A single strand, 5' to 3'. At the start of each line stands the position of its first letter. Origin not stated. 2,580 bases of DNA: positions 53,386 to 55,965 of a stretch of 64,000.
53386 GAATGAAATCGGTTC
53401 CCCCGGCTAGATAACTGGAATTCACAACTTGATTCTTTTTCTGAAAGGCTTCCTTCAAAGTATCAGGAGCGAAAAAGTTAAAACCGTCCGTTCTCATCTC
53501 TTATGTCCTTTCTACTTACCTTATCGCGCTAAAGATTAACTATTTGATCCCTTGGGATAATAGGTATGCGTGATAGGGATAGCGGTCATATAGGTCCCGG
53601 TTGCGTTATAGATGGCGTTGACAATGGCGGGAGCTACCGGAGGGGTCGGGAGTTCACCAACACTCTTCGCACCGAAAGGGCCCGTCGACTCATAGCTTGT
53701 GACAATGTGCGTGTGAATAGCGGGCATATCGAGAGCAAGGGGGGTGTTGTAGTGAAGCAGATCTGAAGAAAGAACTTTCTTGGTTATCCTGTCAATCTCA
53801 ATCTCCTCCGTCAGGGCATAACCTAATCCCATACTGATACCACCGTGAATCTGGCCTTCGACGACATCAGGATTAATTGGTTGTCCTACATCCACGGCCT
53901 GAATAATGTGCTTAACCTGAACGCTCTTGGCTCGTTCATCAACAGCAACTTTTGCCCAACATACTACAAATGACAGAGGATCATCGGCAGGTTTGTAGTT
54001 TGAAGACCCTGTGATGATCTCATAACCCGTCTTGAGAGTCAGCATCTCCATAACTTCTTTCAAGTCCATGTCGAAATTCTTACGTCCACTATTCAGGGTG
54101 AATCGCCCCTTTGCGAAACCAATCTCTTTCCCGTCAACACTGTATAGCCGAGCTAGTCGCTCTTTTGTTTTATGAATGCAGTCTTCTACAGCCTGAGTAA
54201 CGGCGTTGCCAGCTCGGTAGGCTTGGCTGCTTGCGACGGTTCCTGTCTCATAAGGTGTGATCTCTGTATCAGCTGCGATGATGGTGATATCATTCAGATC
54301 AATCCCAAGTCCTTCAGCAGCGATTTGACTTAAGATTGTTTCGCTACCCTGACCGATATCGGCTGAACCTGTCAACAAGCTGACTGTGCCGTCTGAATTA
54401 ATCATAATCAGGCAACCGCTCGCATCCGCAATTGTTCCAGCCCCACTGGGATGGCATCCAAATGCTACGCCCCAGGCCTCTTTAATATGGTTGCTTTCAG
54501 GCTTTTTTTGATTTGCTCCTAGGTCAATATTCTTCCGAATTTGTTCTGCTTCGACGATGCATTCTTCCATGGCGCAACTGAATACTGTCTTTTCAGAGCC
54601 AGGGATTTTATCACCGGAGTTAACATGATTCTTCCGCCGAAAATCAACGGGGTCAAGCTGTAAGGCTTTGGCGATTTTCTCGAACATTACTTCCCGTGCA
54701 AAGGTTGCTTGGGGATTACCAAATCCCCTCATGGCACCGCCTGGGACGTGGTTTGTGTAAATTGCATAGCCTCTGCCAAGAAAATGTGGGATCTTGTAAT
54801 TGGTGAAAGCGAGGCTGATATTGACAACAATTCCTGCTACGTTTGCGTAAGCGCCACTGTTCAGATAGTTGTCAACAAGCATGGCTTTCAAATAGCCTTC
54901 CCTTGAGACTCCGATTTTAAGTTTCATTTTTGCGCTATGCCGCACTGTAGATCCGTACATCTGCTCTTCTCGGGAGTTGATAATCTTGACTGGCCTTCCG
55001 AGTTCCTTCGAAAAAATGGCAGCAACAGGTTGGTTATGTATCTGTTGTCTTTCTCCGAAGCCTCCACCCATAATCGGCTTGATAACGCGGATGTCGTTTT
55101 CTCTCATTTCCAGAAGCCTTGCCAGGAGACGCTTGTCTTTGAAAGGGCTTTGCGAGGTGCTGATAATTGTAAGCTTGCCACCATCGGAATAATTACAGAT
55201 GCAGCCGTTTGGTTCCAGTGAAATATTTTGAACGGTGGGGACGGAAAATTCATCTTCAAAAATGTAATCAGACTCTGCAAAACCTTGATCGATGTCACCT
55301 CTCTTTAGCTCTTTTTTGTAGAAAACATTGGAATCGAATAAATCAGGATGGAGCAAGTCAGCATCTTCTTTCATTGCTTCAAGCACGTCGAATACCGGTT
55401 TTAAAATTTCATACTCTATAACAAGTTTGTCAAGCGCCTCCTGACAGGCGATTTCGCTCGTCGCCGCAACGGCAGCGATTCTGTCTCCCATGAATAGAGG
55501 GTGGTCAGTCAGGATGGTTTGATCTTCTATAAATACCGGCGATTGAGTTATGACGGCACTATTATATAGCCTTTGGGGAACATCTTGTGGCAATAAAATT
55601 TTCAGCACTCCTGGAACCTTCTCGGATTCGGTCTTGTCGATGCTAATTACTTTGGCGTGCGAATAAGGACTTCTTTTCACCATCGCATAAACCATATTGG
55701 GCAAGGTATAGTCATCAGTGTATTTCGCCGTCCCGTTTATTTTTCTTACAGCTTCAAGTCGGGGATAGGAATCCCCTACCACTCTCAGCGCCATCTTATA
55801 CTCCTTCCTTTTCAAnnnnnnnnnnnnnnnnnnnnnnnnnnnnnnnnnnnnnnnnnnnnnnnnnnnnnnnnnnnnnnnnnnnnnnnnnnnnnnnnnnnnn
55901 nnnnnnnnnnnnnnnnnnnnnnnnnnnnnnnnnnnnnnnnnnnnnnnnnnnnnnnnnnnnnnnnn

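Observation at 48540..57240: Low-GC island with a molybdenum hydroxylase module inserted directly upstream of the str operon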

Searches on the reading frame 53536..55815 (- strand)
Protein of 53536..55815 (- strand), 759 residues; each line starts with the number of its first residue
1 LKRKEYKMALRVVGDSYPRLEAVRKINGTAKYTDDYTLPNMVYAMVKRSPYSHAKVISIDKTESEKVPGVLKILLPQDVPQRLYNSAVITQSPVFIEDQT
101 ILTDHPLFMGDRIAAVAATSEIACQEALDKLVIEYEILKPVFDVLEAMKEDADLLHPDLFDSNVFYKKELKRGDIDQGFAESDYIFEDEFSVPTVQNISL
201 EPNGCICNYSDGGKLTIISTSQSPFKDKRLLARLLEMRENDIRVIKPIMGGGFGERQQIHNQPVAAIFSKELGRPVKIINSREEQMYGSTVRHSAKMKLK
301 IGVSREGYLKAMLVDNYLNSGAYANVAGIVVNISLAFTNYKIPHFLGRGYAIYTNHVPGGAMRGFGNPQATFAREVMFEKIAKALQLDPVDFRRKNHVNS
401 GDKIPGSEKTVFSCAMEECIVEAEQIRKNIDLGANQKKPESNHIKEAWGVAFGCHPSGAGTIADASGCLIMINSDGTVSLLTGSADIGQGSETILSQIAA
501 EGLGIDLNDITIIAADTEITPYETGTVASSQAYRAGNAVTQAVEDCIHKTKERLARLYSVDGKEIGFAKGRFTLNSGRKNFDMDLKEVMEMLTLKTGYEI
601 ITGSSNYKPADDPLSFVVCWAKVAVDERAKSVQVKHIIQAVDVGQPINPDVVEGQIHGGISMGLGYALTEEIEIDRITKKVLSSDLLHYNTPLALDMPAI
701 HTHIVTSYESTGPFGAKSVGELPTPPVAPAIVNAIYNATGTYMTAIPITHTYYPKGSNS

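Call 5: search_protein_families(library=pfam, proteins=[window:53536-55815:-])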
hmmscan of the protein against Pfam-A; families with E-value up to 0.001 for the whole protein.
window:53536-55815:- (759 aa): 3 families
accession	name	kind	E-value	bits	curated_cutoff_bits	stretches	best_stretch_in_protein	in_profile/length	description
PF02738.23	MoCoBD_1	-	4.1e-73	245.9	27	1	162-396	7-243/244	Molybdopterin cofactor-binding domain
PF20256.3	MoCoBD_2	-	1.3e-59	202.4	27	1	434-698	10-283/283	Molybdopterin cofactor-binding domain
PF01315.27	Ald_Xan_dh_C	-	1.6e-21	77.1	31.3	1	28-138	2-109/110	Aldehyde oxidase and xanthine dehydrogenase, a/b hammerhead domain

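Call 6: search_protein_families(library=ncbifam, proteins=[window:53536-55815:-])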
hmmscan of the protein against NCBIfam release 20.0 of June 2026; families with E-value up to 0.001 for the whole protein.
window:53536-55815:- (759 aa): 13 families
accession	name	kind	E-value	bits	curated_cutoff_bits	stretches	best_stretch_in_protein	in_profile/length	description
NF043082.1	XdhA_XDHase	equivalog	9.2e-179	596.1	780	1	13-750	1-745/758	xanthine dehydrogenase subunit XdhA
NF007426.0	PRK09970.1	equivalog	1.4e-177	592.2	916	1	11-750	4-748/761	xanthine dehydrogenase molybdenum-binding subunit XdhA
TIGR03194.1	4hydrxCoA_A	equivalog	8.1e-148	494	994.55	1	18-750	2-739/746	4-hydroxybenzoyl-CoA reductase subunit alpha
TIGR03196.1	pucD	equivalog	4.7e-118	395.6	783.65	1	21-749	11-750/763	xanthine dehydrogenase subunit D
TIGR03311.1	Se_dep_XDH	equivalog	2.6e-117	393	830.45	2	12-563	161-689/848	selenium-dependent xanthine dehydrogenase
NF041018.1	glyceraldDH_alpha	equivalog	9.7e-116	387.9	790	1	12-749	2-736/741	glyceraldehyde dehydrogenase subunit alpha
TIGR03313.1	Se_sel_red_Mo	hypoth_equivalog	3.1e-105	352.8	1101.9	2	172-744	361-936/951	molybdopterin-dependent oxidoreductase Mo/Fe-S-binding subunit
NF045668.1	pterin_aldehy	equivalog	8e-103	345.2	1100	1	8-749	170-896/905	molybdopterin-dependent aldehyde oxidoreductase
NF040766.1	CODH_aero_grp5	exception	7.1e-87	292.3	950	2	11-588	3-590/785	aerobic carbon-monoxide dehydrogenase large subunit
NF041671.1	peri_hyde_PaoC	equivalog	6.5e-82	276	1180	1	10-749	15-723/735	aldehyde oxidoreductase molybdenum-binding subunit PaoC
TIGR02416.1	CO_dehy_Mo_lg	equivalog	1.9e-79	267.7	991.15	1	21-743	1-754/770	aerobic carbon-monoxide dehydrogenase large subunit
TIGR02965.1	xanthine_xdhB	equivalog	3.2e-78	263.7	849.5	1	19-738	7-728/758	xanthine dehydrogenase molybdopterin binding subunit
TIGR02969.1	mam_aldehyde_ox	subfamily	5.7e-46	156.6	1912.3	1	14-721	577-1262/1330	aldehyde oxidase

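Call 18: find_homologous_proteins(query=window:53536-55794:-)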
Query window:53536-55794:- (752 aa): 2758 proteins with E <= 0.001 among 8000 candidates; the best 120 are listed.
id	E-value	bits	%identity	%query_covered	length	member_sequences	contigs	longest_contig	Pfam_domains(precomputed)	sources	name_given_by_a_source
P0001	0.0e+0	1701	100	100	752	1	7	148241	PF02738.24,PF20256.4,PF01315.28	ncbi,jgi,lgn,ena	ncbi:MAG: molybdopterin cofactor-binding domain-containing protein [Saccharofermentanales bacterium]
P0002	0.0e+0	1248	72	100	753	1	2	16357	PF02738.24,PF20256.4,PF01315.28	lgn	-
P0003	0.0e+0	1244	72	100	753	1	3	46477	PF02738.24,PF20256.4,PF01315.28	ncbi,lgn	-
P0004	0.0e+0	1061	71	86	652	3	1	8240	PF02738.24,PF20256.4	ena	-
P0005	0.0e+0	1014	60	100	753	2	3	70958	PF02738.24,PF20256.4,PF01315.28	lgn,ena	-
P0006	3.5e-294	996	60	100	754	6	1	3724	PF02738.24,PF20256.4,PF01315.28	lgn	-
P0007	1.2e-293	994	60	100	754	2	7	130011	PF02738.24,PF20256.4,PF01315.28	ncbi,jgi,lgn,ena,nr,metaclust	ncbi:MAG: hypothetical protein APF77_21040 [Clostridia bacterium BRH_c25]|nr:MAG: hypothetical prote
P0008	7.8e-291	985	59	99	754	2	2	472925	PF02738.24,PF20256.4,PF01315.28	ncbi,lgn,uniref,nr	ncbi:xanthine dehydrogenase family protein molybdopterin-binding subunit [Lutispora saccharofermenta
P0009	1.5e-288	978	57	100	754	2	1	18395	PF02738.24,PF20256.4,PF01315.28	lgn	-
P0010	4.6e-288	976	59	99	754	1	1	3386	PF02738.24,PF20256.4,PF01315.28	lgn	-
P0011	3.9e-283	960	58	99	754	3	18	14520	PF02738.24,PF20256.4,PF01315.28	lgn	-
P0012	4.0e-279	946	57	99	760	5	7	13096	PF02738.24,PF20256.4,PF01315.28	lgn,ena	-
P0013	1.3e-262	892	53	99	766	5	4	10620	PF02738.24,PF20256.4,PF01315.28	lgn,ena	-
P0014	2.5e-257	874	52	100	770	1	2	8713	PF02738.24,PF20256.4,PF01315.28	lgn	-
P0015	3.2e-257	874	53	100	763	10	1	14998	PF02738.24,PF20256.4,PF01315.28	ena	-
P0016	4.8e-252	857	52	99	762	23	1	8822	PF02738.24,PF20256.4,PF01315.28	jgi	jgi:CO/xanthine dehydrogenase Mo-binding subunit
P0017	1.4e-250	852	52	99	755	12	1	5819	PF02738.24,PF20256.4,PF01315.28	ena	-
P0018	3.1e-250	851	52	99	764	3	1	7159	PF02738.24,PF20256.4,PF01315.28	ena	-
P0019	2.5e-248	845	51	99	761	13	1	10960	PF02738.24,PF20256.4,PF01315.28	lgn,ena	-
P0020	4.6e-248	844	52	100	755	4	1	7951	PF02738.24,PF20256.4,PF01315.28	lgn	-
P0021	8.7e-247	840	51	100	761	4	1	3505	PF02738.24,PF20256.4,PF01315.28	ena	-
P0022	2.9e-246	838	50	99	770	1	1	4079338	PF02738.24,PF20256.4,PF01315.28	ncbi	ncbi:molybdopterin-dependent oxidoreductase [Clostridiaceae bacterium 35-E11]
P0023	7.4e-246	836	53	97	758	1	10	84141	PF02738.24,PF20256.4,PF01315.28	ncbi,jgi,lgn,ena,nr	ncbi:MAG: molybdopterin-dependent oxidoreductase [Clostridiaceae bacterium]|jgi:CO/xanthine dehydrog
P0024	7.4e-246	836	50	99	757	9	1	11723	PF02738.24,PF20256.4,PF01315.28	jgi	-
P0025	7.9e-246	836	51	99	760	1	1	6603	PF02738.24,PF20256.4,PF01315.28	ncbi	-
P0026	1.9e-245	835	50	100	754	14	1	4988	PF02738.24,PF20256.4,PF01315.28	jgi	-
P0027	7.5e-245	833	50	99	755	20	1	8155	PF02738.24,PF20256.4,PF01315.28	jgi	-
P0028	6.9e-244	830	50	99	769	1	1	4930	PF02738.24,PF20256.4,PF01315.28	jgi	jgi:CO/xanthine dehydrogenase Mo-binding subunit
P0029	3.4e-243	828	50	99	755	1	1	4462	PF02738.24,PF20256.4,PF01315.28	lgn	-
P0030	1.4e-242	826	50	99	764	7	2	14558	PF02738.24,PF20256.4,PF01315.28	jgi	jgi:CO/xanthine dehydrogenase Mo-binding subunit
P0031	3.4e-242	824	50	99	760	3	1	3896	PF02738.24,PF20256.4,PF01315.28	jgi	jgi:CO/xanthine dehydrogenase Mo-binding subunit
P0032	3.9e-242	824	52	97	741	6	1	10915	PF02738.24,PF20256.4,PF01315.28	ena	-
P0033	4.9e-241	820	50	99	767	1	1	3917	PF02738.24,PF20256.4,PF01315.28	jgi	jgi:CO/xanthine dehydrogenase Mo-binding subunit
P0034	6.0e-241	820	49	100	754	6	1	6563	PF02738.24,PF20256.4,PF01315.28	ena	-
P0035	9.6e-241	820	50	99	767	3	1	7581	PF02738.24,PF20256.4,PF01315.28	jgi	-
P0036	3.6e-240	818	50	99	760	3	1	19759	PF02738.24,PF20256.4,PF01315.28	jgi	-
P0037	4.4e-240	817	52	99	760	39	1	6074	PF02738.24,PF20256.4,PF01315.28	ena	-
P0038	5.3e-240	817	50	100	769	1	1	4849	PF02738.24,PF20256.4,PF01315.28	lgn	-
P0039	2.7e-239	815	51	99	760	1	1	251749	PF02738.24,PF20256.4,PF01315.28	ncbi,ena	-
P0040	7.7e-239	813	50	99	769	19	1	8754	PF02738.24,PF20256.4,PF01315.28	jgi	jgi:CO/xanthine dehydrogenase Mo-binding subunit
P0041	1.9e-237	809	49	99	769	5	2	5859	PF02738.24,PF20256.4,PF01315.28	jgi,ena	jgi:CO/xanthine dehydrogenase Mo-binding subunit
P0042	5.6e-236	804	50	99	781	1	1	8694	PF02738.24,PF20256.4,PF01315.28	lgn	-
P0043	5.9e-236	804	50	99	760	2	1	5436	PF02738.24,PF20256.4,PF01315.28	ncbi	-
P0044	2.3e-234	798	49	98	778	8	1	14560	PF02738.24,PF20256.4,PF01315.28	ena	-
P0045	1.9e-233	795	50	97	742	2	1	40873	PF02738.24,PF20256.4,PF01315.28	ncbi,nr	ncbi:MAG: molybdopterin-dependent oxidoreductase [Syntrophaceae bacterium]|nr:molybdopterin-dependen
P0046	1.6e-232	792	48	99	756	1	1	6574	PF02738.24,PF20256.4,PF01315.28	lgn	-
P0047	2.0e-232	792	49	99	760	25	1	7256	PF02738.24,PF20256.4,PF01315.28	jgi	jgi:CO/xanthine dehydrogenase Mo-binding subunit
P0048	3.5e-231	788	48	99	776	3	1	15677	PF02738.24,PF20256.4,PF01315.28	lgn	-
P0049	1.0e-229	783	48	99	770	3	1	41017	PF02738.24,PF20256.4,PF01315.28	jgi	jgi:CO/xanthine dehydrogenase Mo-binding subunit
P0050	7.3e-229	780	47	99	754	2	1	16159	PF02738.24,PF20256.4,PF01315.28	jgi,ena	-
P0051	7.7e-229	780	47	99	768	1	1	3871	PF02738.24,PF20256.4,PF01315.28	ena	-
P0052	1.8e-227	776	48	95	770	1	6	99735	PF02738.24,PF20256.4,PF01315.28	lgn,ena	-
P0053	1.8e-227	776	48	100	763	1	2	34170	PF02738.24,PF20256.4,PF01315.28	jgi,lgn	jgi:CO/xanthine dehydrogenase Mo-binding subunit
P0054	2.6e-227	775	48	99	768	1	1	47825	PF02738.24,PF20256.4,PF01315.28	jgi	jgi:xanthine dehydrogenase molybdenum-binding subunit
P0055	1.3e-226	773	48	100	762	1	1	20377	PF02738.24,PF20256.4,PF01315.28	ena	-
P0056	1.7e-225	769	47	100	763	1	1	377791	PF02738.24,PF20256.4,PF01315.28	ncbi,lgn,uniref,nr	ncbi:xanthine dehydrogenase molybdenum-binding subunit [Dethiosulfatibacter aminovorans DSM 17477]|u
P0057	1.7e-225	769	46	99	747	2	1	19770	PF02738.24,PF20256.4,PF01315.28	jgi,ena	-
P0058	1.9e-223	762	47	99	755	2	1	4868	PF02738.24,PF20256.4,PF01315.28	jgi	jgi:CO/xanthine dehydrogenase Mo-binding subunit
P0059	3.0e-223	762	48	99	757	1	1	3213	PF02738.24,PF20256.4,PF01315.28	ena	-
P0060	5.3e-223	761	48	98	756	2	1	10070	PF02738.24,PF20256.4,PF01315.28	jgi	jgi:CO/xanthine dehydrogenase Mo-binding subunit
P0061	1.4e-222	760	47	99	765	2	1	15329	PF02738.24,PF20256.4,PF01315.28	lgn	-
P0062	1.8e-222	759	48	91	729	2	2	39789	PF02738.24,PF20256.4,PF01315.28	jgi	jgi:CO/xanthine dehydrogenase Mo-binding subunit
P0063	3.2e-222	758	47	99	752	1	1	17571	PF02738.24,PF20256.4,PF01315.28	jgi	jgi:CO/xanthine dehydrogenase Mo-binding subunit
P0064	5.9e-222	757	50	91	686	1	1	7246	PF02738.24,PF20256.4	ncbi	-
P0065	1.1e-221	757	46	99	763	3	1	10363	PF02738.24,PF20256.4,PF01315.28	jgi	jgi:CO/xanthine dehydrogenase Mo-binding subunit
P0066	2.2e-221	756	47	99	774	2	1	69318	PF02738.24,PF20256.4,PF01315.28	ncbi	-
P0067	7.8e-221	754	51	92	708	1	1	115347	PF02738.24,PF20256.4,PF01315.28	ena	-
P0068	3.4e-220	752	46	99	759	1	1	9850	PF02738.24,PF20256.4,PF01315.28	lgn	-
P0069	2.9e-217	742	46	99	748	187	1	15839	PF02738.24,PF20256.4,PF01315.28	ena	-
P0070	2.5e-216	739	47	99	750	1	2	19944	PF02738.24,PF20256.4,PF01315.28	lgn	-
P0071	5.8e-216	738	48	95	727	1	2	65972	PF02738.24,PF20256.4,PF01315.28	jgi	jgi:CO/xanthine dehydrogenase Mo-binding subunit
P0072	6.3e-215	734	46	99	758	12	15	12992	PF02738.24,PF20256.4,PF01315.28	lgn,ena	-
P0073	4.1e-214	732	46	99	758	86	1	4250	PF02738.24,PF20256.4,PF01315.28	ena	-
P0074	1.1e-212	727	46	99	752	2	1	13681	PF02738.24,PF20256.4,PF01315.28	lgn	-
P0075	8.1e-211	721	58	73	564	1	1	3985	PF02738.24,PF20256.4,PF01315.28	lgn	-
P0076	5.6e-210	718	45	99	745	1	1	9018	PF02738.24,PF20256.4,PF01315.28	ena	-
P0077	8.3e-210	717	44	99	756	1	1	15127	PF02738.24,PF20256.4,PF01315.28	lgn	-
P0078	1.4e-209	717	44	99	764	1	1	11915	PF02738.24,PF20256.4,PF01315.28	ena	-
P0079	1.3e-208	713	46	99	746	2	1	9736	PF02738.24,PF20256.4,PF01315.28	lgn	-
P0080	2.5e-208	712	46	99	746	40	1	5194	PF02738.24,PF20256.4,PF01315.28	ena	-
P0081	9.0e-208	711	46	99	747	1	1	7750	PF02738.24,PF20256.4,PF01315.28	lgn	-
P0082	2.1e-206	706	43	99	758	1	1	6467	PF02738.24,PF20256.4,PF01315.28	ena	-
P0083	9.9e-205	700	46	99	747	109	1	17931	PF02738.24,PF20256.4,PF01315.28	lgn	-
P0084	1.6e-204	700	43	99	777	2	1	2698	PF02738.24,PF20256.4,PF01315.28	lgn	-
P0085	2.6e-204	699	46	99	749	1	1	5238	PF02738.24,PF20256.4,PF01315.28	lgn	-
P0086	1.5e-202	693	45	98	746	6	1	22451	PF02738.24,PF20256.4,PF01315.28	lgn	-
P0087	1.7e-202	693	43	100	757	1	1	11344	PF02738.24,PF20256.4,PF01315.28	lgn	-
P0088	4.2e-202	692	45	99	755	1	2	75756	PF02738.24,PF20256.4,PF01315.28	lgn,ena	-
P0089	1.4e-201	690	45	98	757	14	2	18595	PF02738.24,PF20256.4,PF01315.28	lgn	-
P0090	1.4e-201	690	45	98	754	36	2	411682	PF02738.24,PF20256.4,PF01315.28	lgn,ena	-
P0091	1.5e-201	690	43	100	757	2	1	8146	PF02738.24,PF20256.4,PF01315.28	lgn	-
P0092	1.8e-201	690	45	98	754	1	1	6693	PF02738.24,PF20256.4,PF01315.28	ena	-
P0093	2.0e-201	690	51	81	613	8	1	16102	PF02738.24,PF20256.4,PF01315.28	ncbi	-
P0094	2.6e-201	689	45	98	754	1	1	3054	PF02738.24,PF20256.4,PF01315.28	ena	-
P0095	3.9e-201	689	44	99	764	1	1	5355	PF02738.24,PF20256.4,PF01315.28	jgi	-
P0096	6.4e-201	688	45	98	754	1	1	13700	PF02738.24,PF20256.4,PF01315.28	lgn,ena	-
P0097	8.7e-201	687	45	98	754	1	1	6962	PF02738.24,PF20256.4,PF01315.28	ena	-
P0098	1.1e-200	687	44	99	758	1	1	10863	PF02738.24,PF20256.4,PF01315.28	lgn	-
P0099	7.7e-200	684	45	99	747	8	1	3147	PF02738.24,PF20256.4,PF01315.28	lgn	-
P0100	1.4e-199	683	45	98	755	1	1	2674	PF02738.24,PF20256.4,PF01315.28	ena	-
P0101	2.3e-199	683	44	99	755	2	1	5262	PF02738.24,PF20256.4,PF01315.28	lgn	-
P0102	2.7e-199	683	44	98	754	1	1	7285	PF02738.24,PF20256.4,PF01315.28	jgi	-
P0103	6.8e-199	681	45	98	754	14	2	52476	PF02738.24,PF20256.4,PF01315.28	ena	-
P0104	6.9e-199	681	44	98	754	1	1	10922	PF02738.24,PF20256.4,PF01315.28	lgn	-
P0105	3.4e-198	679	45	98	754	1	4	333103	PF02738.24,PF20256.4,PF01315.28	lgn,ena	-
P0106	1.1e-197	677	43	98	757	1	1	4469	PF02738.24,PF20256.4,PF01315.28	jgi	jgi:CO/xanthine dehydrogenase Mo-binding subunit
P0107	1.5e-197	677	45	99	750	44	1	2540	PF02738.24,PF20256.4,PF01315.28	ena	-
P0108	1.8e-197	676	44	99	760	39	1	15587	PF02738.24,PF20256.4,PF01315.28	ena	-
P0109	2.6e-197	676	43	99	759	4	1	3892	PF02738.24,PF20256.4,PF01315.28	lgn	-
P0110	2.0e-196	673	44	98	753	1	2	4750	PF02738.24,PF20256.4,PF01315.28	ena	-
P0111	2.5e-196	673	43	99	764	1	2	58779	PF02738.24,PF20256.4,PF01315.28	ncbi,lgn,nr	ncbi:MAG: molybdopterin-dependent oxidoreductase [Clostridiales bacterium]|nr:molybdopterin-dependen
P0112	1.2e-195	670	44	98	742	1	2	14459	PF02738.24,PF20256.4,PF01315.28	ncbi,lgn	-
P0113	2.9e-195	669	43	99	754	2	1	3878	PF02738.24,PF20256.4,PF01315.28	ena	-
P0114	5.9e-195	668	43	98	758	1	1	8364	PF02738.24,PF20256.4,PF01315.28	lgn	-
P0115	2.0e-194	666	43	99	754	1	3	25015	PF02738.24,PF20256.4,PF01315.28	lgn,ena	-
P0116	1.1e-193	664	43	99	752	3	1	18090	PF02738.24,PF20256.4,PF01315.28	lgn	-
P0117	4.9e-193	662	43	99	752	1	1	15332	PF02738.24,PF20256.4,PF01315.28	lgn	-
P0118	7.5e-193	661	43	98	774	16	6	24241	PF02738.24,PF20256.4,PF01315.28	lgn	-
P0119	2.0e-192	660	42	99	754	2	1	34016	PF02738.24,PF20256.4,PF01315.28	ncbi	-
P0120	1.1e-191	657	43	99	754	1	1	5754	PF02738.24,PF20256.4,PF01315.28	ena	-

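Call 19: find_encoding_contigs(protein=P0003, flank=10000, max_places=2)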
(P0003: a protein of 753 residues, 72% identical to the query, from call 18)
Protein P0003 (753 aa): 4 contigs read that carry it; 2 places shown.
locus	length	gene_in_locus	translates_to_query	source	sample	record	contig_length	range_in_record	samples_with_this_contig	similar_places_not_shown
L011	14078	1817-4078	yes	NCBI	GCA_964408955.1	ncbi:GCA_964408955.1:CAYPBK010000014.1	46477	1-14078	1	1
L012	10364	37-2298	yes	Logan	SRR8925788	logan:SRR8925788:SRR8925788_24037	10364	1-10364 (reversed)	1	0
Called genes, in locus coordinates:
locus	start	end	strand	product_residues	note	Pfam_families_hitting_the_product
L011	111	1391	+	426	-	PF01548:DEDD_Tnp_IS110, PF02371:Transposase_20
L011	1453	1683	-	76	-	-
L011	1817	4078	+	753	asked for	PF01315:Ald_Xan_dh_C, PF02738:MoCoBD_1, PF20256:MoCoBD_2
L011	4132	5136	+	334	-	PF00941:FAD_binding_5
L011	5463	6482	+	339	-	PF01557:FAA_hydrolase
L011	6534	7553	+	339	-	PF01557:FAA_hydrolase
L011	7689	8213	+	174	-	PF02776:TPP_enzyme_N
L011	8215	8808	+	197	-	PF02775:TPP_enzyme_C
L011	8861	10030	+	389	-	PF00155:Aminotran_1_2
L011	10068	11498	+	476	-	PF03553:Na_H_antiporter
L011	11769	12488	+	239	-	PF19842:YqeC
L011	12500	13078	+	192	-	PF02348:CTP_transf_3 (weak), PF12804:NTP_transf_3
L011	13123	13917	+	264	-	-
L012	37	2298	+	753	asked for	PF01315:Ald_Xan_dh_C, PF02738:MoCoBD_1, PF20256:MoCoBD_2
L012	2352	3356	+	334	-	PF00941:FAD_binding_5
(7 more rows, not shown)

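Call 20: find_encoding_contigs(protein=P0005, flank=10000, max_places=2)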
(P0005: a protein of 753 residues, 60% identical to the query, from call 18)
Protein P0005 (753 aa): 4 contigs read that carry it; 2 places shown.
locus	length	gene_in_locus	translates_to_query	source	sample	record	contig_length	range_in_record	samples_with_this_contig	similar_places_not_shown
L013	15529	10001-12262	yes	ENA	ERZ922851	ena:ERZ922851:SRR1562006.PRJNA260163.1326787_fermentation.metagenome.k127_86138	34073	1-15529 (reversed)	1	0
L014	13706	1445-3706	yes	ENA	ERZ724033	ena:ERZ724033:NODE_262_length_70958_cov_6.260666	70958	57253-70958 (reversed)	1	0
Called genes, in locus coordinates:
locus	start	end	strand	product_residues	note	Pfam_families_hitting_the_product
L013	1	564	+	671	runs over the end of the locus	PF05043:Mga (faint), PF08220:HTH_DeoR (faint), PF08279:HTH_11, PF00874:PRD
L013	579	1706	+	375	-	PF07969:Amidohydro_3 (faint), PF01979:Amidohydro_1, PF22647:EF_0837-like_N (weak)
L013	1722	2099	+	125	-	PF00874:PRD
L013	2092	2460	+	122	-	PF14272:Gly_rich_SFCGS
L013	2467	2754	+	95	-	PF14189:DUF4312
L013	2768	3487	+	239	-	PF14188:DUF4311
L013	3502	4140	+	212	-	PF14187:DUF4310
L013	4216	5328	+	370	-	PF03841:SelA, PF00266:Aminotran_5 (weak), PF01053:Cys_Met_Meta_PP (weak), PF01212:Beta_elim_lyase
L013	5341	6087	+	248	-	PF07071:KDGP_aldolase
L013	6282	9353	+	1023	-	PF03704:BTAD (weak), PF07719:TPR_2 (faint), PF13191:AAA_16, PF13401:AAA_22 (weak), PF13424:TPR_12 (weak)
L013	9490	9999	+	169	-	PF00111:Fer2 (weak), PF01799:Fer2_2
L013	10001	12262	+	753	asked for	PF01315:Ald_Xan_dh_C, PF02738:MoCoBD_1, PF20256:MoCoBD_2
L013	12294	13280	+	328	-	PF00941:FAD_binding_5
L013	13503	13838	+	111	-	PF00126:HTH_1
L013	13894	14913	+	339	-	PF01032:FecCD, PF00950:ABC-3 (weak)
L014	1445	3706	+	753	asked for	PF01315:Ald_Xan_dh_C, PF02738:MoCoBD_1, PF20256:MoCoBD_2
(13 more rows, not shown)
